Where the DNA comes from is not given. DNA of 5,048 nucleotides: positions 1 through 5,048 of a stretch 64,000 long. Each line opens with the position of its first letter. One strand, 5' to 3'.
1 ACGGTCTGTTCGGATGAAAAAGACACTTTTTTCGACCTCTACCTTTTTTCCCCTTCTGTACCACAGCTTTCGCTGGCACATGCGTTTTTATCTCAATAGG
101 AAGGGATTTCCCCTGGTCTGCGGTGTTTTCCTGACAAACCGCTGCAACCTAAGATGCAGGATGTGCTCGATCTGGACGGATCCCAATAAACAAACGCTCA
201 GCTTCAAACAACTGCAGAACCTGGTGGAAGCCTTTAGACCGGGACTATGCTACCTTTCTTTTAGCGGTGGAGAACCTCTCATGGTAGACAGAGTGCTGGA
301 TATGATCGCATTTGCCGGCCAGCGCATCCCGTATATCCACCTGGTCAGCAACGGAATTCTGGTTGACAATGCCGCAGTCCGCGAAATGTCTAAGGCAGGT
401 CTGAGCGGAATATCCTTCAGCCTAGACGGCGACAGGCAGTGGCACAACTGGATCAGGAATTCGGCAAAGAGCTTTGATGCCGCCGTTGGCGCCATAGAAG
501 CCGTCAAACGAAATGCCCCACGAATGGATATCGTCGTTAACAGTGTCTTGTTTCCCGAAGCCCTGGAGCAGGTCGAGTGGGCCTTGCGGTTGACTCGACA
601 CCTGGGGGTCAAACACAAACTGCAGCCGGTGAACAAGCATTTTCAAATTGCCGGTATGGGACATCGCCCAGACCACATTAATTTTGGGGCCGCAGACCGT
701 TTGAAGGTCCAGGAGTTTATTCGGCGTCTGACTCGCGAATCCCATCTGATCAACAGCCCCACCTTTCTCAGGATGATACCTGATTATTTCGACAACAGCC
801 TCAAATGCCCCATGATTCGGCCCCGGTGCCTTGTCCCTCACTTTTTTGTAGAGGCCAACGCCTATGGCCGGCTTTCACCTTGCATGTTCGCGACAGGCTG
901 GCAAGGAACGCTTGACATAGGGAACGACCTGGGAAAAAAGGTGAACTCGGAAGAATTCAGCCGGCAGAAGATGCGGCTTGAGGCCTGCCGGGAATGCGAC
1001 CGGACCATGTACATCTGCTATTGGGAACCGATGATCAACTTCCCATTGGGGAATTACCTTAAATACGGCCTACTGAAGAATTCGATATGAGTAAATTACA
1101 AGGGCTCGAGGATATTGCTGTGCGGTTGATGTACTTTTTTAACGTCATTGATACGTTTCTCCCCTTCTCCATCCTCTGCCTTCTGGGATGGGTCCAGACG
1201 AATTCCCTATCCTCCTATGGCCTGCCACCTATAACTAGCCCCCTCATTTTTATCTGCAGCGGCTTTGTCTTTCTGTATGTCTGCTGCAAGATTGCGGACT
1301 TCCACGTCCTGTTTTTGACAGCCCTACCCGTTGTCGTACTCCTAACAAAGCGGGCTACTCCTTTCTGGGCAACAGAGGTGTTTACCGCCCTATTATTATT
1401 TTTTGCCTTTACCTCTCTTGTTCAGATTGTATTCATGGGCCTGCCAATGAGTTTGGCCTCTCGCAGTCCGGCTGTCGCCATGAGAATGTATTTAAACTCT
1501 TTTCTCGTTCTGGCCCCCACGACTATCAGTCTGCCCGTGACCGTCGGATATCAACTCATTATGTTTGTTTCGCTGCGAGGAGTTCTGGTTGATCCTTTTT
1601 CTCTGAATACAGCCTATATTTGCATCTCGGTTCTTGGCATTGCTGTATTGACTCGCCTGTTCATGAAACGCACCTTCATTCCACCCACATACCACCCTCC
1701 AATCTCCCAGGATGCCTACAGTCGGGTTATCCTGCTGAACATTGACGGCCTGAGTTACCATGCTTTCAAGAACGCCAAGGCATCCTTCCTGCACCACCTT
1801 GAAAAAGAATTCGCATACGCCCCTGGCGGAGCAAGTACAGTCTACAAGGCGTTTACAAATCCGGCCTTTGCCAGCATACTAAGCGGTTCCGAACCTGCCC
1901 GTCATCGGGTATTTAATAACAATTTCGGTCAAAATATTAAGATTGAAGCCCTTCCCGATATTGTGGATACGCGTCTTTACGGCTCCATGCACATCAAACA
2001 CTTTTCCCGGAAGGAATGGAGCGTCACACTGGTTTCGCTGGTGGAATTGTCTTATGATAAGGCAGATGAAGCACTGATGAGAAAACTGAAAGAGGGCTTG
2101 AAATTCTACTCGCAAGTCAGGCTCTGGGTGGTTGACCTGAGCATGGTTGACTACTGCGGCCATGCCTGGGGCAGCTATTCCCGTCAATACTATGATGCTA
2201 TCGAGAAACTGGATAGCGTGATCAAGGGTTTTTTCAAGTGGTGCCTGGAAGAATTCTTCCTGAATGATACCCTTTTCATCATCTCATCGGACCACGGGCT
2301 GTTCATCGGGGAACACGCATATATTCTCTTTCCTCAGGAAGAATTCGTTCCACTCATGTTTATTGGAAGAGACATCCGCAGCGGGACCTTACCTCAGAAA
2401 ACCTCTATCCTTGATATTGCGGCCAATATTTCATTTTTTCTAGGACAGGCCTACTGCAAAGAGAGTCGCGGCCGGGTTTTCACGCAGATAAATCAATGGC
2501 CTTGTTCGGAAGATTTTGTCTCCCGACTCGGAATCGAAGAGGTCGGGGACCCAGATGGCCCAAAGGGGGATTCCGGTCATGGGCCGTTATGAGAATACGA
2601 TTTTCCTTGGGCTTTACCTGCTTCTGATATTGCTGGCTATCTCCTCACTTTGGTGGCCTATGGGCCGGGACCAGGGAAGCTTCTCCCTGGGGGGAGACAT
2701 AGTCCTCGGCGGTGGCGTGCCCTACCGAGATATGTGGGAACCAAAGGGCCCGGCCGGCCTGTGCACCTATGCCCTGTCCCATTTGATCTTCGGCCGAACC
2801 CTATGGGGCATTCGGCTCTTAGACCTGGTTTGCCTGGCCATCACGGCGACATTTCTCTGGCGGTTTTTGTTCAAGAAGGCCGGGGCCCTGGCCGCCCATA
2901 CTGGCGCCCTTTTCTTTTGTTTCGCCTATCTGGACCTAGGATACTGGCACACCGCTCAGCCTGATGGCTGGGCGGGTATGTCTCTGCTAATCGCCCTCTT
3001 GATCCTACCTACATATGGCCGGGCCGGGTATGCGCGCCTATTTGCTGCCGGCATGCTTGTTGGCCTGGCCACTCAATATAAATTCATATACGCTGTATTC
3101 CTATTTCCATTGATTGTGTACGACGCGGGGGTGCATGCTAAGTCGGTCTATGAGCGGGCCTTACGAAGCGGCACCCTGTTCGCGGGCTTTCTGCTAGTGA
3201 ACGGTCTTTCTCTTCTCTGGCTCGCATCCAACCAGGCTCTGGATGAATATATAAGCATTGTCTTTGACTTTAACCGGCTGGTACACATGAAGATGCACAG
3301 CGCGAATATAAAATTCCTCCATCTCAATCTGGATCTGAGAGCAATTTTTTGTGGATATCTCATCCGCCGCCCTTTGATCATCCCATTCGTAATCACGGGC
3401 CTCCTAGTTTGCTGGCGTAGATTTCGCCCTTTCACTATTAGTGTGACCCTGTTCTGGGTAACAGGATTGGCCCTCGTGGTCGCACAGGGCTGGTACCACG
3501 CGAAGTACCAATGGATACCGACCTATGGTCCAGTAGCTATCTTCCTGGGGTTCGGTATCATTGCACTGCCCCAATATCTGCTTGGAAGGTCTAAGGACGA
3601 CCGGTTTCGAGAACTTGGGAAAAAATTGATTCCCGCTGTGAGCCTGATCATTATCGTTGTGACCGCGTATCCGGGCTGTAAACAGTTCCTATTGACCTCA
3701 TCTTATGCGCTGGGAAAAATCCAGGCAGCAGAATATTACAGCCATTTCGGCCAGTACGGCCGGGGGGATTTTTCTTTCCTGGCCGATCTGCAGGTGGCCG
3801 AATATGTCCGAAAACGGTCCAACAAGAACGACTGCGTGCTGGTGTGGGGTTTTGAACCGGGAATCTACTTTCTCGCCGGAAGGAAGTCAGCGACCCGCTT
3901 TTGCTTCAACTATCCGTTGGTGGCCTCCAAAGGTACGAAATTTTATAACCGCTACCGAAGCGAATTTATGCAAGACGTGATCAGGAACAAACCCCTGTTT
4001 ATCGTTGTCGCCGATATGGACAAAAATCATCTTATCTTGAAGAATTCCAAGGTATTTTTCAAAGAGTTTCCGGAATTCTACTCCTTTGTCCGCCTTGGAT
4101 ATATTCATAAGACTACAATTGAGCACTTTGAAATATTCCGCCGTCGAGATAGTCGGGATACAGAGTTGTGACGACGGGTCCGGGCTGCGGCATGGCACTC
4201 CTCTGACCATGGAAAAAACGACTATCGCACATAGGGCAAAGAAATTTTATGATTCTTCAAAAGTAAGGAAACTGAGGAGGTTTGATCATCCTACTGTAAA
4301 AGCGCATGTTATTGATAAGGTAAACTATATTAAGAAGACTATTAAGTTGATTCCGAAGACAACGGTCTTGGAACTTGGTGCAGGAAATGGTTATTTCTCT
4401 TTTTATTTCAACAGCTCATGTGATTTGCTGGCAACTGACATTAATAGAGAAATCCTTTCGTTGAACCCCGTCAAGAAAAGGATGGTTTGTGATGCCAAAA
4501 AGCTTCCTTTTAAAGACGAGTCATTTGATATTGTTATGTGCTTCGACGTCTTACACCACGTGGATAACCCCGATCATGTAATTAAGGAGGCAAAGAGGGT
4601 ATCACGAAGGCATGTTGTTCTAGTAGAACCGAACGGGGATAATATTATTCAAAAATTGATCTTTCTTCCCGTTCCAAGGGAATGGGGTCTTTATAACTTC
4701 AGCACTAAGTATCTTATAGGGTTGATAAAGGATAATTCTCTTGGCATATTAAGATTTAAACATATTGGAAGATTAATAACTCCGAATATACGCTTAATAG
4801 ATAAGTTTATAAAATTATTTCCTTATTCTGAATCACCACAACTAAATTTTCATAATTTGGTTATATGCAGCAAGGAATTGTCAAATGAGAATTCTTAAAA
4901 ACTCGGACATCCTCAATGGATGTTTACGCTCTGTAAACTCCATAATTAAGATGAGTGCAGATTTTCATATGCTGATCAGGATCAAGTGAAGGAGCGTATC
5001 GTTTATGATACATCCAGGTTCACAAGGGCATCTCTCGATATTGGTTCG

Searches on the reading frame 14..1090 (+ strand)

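Call 46: search_protein_families(library=pfam, max_evalue=0.0001, proteins=[window:14-1090:+])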
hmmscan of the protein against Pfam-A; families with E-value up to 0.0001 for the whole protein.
window:14-1090:+ (358 aa): 1 family
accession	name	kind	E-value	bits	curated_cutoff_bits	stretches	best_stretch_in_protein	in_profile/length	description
PF04055.27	Radical_SAM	-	9.2e-20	71.9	29.5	1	40-192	3-164/166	Radical SAM superfamily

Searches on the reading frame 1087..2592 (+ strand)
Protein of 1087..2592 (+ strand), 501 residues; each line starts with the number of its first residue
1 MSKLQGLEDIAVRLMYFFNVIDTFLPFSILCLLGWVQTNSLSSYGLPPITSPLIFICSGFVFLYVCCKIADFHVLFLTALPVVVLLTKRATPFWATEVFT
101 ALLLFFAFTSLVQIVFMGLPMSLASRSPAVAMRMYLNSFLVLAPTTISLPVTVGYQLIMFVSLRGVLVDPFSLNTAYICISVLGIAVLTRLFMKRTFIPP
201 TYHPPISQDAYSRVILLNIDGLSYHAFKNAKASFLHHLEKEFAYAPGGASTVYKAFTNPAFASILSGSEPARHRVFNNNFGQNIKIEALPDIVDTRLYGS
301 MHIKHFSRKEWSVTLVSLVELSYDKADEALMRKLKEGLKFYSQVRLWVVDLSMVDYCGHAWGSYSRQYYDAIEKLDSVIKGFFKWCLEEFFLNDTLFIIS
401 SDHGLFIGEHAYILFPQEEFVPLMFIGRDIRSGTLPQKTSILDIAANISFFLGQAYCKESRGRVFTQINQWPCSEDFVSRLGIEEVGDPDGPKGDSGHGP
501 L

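Call 46: search_protein_families(library=pfam, max_evalue=0.0001, proteins=[window:1087-2592:+])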
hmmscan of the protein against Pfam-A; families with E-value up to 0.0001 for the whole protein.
window:1087-2592:+ (501 aa): 3 families
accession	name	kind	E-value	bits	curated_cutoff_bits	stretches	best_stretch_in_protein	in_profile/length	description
PF01663.27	Phosphodiest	-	5.5e-18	66.1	23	2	214-280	1-67/342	Type I phosphodiesterase / nucleotide pyrophosphatase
PF00884.28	Sulfatase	-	8.2e-07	29.1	25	1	363-448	201-295/301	Sulfatase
PF01676.23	Metalloenzyme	-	7.5e-05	22.8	24.3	0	305-449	109-245/252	Metalloenzyme superfamily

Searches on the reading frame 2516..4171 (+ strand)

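Call 46: search_protein_families(library=pfam, max_evalue=0.0001, proteins=[window:2516-4171:+])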
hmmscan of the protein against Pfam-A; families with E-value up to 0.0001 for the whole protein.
window:2516-4171:+ (551 aa): 1 family
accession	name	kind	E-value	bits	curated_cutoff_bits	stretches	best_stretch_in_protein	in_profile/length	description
PF13231.12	PMT_2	-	2.6e-07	31.4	26.1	1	79-206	4-132/160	Dolichyl-phosphate-mannose-protein mannosyltransferase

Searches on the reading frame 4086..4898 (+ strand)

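Call 46: search_protein_families(library=pfam, max_evalue=0.0001, proteins=[window:4086-4898:+])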
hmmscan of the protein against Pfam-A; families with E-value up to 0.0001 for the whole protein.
window:4086-4898:+ (270 aa): 7 families
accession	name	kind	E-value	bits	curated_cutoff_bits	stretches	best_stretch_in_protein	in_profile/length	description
PF08241.18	Methyltransf_11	-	2.8e-17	63.5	21.2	1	95-176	1-90/95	Methyltransferase domain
PF13649.12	Methyltransf_25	-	2.5e-12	47.8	27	1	94-174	1-94/97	Methyltransferase domain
PF13847.12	Methyltransf_31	-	9.9e-12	45.2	27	1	91-180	4-108/145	Methyltransferase domain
PF13489.12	Methyltransf_23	-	6e-10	39.5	27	1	88-185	20-122/164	Methyltransferase domain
PF08242.18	Methyltransf_12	-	3.2e-09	37.9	30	1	95-172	1-91/98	Methyltransferase domain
PF07021.18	MetW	-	2.7e-05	24.3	21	1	90-179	13-108/193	Methionine biosynthesis protein MetW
PF05148.21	Methyltransf_8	-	3.6e-05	24.2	27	1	82-174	63-149/219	Hypothetical methyltransferase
